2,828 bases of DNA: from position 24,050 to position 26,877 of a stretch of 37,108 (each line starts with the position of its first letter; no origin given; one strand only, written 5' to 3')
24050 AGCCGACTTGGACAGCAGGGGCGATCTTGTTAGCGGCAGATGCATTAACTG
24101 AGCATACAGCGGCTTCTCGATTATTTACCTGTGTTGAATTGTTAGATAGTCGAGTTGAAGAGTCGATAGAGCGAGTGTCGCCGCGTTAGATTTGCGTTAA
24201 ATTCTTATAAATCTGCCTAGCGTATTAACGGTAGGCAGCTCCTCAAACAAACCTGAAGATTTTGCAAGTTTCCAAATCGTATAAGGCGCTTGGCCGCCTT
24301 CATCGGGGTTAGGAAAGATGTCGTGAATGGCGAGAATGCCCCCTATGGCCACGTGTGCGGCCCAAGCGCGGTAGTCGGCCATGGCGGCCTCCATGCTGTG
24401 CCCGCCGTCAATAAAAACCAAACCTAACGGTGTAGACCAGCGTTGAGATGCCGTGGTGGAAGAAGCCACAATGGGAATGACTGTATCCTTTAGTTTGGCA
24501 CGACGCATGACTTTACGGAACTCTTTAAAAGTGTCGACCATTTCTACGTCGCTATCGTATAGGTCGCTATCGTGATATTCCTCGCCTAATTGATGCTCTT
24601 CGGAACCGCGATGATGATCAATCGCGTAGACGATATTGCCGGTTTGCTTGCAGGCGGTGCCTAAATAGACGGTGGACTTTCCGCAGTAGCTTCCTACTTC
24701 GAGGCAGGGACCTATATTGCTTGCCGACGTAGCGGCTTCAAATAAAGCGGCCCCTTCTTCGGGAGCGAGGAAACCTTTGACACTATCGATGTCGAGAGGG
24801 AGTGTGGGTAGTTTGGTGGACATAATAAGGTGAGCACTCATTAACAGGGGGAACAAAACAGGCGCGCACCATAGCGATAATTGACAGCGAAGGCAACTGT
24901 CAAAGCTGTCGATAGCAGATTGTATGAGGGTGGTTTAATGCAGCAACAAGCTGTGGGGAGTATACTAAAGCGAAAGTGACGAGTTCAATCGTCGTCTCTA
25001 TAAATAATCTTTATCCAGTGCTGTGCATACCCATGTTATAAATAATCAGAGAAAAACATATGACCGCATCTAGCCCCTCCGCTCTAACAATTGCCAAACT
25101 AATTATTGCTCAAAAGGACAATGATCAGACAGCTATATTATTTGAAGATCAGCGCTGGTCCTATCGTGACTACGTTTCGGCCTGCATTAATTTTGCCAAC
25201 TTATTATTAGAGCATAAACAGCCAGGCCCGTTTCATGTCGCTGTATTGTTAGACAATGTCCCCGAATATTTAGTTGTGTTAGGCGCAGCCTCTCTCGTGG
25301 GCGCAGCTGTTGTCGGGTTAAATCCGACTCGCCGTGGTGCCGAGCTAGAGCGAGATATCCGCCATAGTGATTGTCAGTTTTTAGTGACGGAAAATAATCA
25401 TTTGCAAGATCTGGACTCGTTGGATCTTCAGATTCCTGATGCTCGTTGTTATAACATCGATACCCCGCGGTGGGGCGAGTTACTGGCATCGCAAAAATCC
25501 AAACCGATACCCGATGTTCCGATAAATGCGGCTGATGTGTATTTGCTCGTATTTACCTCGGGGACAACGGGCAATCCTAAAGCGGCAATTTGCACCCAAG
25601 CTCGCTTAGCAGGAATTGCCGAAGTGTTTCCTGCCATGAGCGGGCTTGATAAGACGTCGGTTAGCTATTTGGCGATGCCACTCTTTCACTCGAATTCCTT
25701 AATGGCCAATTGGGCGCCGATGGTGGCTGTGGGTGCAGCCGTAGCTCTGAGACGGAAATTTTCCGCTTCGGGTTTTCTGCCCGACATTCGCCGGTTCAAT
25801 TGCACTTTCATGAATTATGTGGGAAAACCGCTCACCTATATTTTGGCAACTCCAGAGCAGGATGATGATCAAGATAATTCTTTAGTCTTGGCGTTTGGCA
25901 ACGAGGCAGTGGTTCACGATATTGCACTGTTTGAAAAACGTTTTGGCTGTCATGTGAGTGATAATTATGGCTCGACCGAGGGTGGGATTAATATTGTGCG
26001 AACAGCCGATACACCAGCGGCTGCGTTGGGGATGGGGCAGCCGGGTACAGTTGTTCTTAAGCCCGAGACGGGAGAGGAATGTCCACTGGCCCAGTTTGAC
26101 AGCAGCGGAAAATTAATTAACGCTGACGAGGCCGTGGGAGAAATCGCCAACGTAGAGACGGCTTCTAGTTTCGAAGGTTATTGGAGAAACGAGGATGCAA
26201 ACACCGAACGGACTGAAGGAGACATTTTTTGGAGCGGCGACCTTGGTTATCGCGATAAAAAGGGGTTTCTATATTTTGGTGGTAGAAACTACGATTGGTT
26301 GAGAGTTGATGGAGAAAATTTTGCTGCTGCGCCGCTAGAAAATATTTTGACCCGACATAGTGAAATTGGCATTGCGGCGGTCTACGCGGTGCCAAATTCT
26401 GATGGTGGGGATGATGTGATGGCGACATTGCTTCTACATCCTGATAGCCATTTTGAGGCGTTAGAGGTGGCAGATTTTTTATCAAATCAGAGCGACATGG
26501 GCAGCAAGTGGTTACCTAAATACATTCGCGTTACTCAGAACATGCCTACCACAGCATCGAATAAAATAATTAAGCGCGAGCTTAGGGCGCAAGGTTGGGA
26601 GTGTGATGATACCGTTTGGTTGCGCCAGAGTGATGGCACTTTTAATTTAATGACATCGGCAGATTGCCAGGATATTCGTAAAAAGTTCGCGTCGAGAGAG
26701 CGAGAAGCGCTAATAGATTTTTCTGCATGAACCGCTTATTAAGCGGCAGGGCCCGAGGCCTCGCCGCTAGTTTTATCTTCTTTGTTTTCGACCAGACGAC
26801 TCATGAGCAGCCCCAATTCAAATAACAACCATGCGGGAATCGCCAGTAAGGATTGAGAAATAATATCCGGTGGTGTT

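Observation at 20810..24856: GT4 + two SAM methyltransferases + alpha/alpha-toroid protein: a polymethylated-polysaccharide-like cassette in a gammaproteobacterium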

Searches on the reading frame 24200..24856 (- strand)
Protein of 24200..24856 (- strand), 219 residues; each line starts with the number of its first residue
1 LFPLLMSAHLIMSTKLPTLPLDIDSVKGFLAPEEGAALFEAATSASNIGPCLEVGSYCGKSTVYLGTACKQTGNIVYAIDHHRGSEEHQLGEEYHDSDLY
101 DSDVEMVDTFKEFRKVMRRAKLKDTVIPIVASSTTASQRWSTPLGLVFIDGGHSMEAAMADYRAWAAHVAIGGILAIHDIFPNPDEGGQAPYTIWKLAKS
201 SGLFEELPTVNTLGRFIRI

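Call 3: search_protein_families(library=pfam, proteins=[window:24200-24856:-], max_evalue=0.01)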
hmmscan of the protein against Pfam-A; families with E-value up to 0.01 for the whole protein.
window:24200-24856:- (219 aa): 1 family
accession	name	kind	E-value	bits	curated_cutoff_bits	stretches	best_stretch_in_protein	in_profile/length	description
PF13578.12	Methyltransf_24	-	1.8e-23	83.8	26.3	1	52-180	1-105/105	Methyltransferase domain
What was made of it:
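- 24197..24856 (-): MeT1 homologue: 1-O-methyltransferase-like (Methyltransf_24), convergent with MmpH; likely start at ATG 24841 or 24823. Pfam Methyltransf_24 E=1.8e-23 (call 3).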

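Call 4: search_protein_families(library=ncbifam, proteins=[window:24200-24856:-], max_evalue=0.01)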
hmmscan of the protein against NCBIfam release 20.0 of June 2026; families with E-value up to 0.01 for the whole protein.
window:24200-24856:- (219 aa): 0 families

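Call 7: search_solved_structures(query=window:24200-24856:-, max_evalue=0.1)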
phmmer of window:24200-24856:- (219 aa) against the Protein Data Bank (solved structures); distinct sequences matched with E-value up to 0.1: 1.
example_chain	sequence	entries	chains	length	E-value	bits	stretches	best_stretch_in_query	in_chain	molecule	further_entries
6g7d_A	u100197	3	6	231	1.4e-55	191.6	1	23-210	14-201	Methyltransferase domain protein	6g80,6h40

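Call 67: search_solved_structures(query=window:24200-24856:-, max_evalue=1e-10, show_alignments=1)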
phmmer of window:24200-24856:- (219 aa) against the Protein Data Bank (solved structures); distinct sequences matched with E-value up to 1e-10: 1.
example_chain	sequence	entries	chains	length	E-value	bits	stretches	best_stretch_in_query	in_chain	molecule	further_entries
6g7d_A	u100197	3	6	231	1.4e-55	191.6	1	23-210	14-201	Methyltransferase domain protein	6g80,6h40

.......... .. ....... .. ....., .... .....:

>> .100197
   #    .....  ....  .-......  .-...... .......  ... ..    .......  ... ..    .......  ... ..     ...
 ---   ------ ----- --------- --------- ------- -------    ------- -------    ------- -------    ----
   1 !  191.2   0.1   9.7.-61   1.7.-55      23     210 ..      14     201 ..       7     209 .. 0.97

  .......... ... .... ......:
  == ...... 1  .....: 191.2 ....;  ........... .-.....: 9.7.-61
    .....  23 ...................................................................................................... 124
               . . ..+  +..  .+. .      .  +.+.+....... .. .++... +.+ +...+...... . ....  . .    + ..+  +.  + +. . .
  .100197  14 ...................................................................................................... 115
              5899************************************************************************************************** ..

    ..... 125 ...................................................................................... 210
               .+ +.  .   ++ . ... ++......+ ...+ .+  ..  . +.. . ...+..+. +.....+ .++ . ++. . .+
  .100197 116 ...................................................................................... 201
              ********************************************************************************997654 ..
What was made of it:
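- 24197..24856 (-): Its only PDB hit is 6G7D/6G80/6H40, E=1.4e-55, with long identical blocks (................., FIDGGH, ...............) (calls 7, 67).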

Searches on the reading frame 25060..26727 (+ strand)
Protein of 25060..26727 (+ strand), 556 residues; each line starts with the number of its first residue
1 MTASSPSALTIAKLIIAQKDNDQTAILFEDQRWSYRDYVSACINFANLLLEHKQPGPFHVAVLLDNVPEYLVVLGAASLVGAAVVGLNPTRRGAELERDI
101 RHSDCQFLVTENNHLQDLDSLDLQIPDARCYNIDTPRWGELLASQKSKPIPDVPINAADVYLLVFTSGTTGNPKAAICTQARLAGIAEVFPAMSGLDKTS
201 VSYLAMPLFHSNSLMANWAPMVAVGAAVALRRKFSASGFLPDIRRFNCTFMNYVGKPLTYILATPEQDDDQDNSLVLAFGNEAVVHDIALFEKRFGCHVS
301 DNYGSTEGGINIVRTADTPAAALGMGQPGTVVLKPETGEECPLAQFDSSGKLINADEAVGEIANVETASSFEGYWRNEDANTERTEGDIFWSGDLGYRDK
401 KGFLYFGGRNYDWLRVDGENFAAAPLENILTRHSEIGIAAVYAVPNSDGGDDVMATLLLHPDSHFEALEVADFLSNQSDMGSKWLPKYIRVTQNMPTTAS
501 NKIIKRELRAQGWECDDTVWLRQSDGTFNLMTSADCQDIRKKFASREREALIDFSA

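Call 3: search_protein_families(library=pfam, proteins=[window:25060-26727:+], max_evalue=0.01)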
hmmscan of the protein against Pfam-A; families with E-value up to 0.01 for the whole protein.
window:25060-26727:+ (556 aa): 2 families
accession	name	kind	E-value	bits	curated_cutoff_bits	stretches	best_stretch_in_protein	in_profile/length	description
PF00501.34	AMP-binding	-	3.3e-48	164.8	29.9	1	17-375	5-384/384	AMP-binding enzyme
PF13193.12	AMP-binding_C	-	4.1e-06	28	24.5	1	426-502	2-76/76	AMP-binding enzyme C-terminal domain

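Call 4: search_protein_families(library=ncbifam, proteins=[window:25060-26727:+], max_evalue=0.01)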
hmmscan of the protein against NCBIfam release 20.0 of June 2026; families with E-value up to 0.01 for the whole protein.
window:25060-26727:+ (556 aa): 97 families (the best 25 are shown)
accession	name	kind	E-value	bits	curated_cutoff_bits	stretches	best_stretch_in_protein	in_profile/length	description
NF052587.1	SterCoASynCasI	equivalog_domain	1e-181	605.2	900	1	10-550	5-548/550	steroid-22-oyl-CoA synthetase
NF009927.1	PRK13388.1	exception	4.8e-168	559.9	800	1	10-527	3-518/523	fatty-acid--CoA ligase FadD1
NF005897.1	PRK07867.1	exception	1.6e-153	512.1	850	1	10-520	2-493/496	long-chain-fatty-acid--CoA ligase FadD17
NF004808.0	PRK06155.1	equivalog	6.3e-76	255.7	722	1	5-516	17-526/542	ATP-dependent acyl-CoA ligase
NF006134.1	PRK08279.1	equivalog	6.5e-75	252.8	625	1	16-541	53-600/605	long-chain-acyl-CoA synthetase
NF004837.0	PRK06187.1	subfamily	2.3e-62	211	476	1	17-515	18-525/531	long-chain-fatty-acid--CoA ligase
NF006182.0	PRK08316.1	subfamily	7.7e-46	156.6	663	1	17-511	21-516/523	fatty acyl-CoA synthetase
NF038342.1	FACL_FadD6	exception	2.5e-44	151.6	975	1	17-514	50-550/584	long-chain-acyl-CoA synthetase FadD6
NF005702.0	PRK07514.1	subfamily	5.2e-44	150.5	558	1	18-511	14-499/506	malonyl-CoA synthase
NF052269.1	Staph_lig_FadD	equivalog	1.1e-43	149.4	650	1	18-509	11-490/499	long-chain-fatty-acid--CoA ligase FadD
NF005947.1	PRK08008.1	equivalog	1.7e-43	149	651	1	17-508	17-517/518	crotonobetaine/carnitine-CoA ligase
NF002966.0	PRK03640.1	equivalog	2.2e-40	138.7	556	1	18-511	13-479/483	o-succinylbenzoate--CoA ligase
NF009233.0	PRK12583.1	subfamily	5e-39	134.1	832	2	156-510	199-548/558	fatty acid CoA ligase family protein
NF052580.1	Str24CoAsynCasG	equivalog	1.5e-38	132.5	750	1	19-509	52-547/548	steroid-24-oyl-CoA synthetase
NF005714.0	PRK07529.1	subfamily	3.3e-37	128.1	632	1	143-511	202-575/640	acyl-CoA synthetase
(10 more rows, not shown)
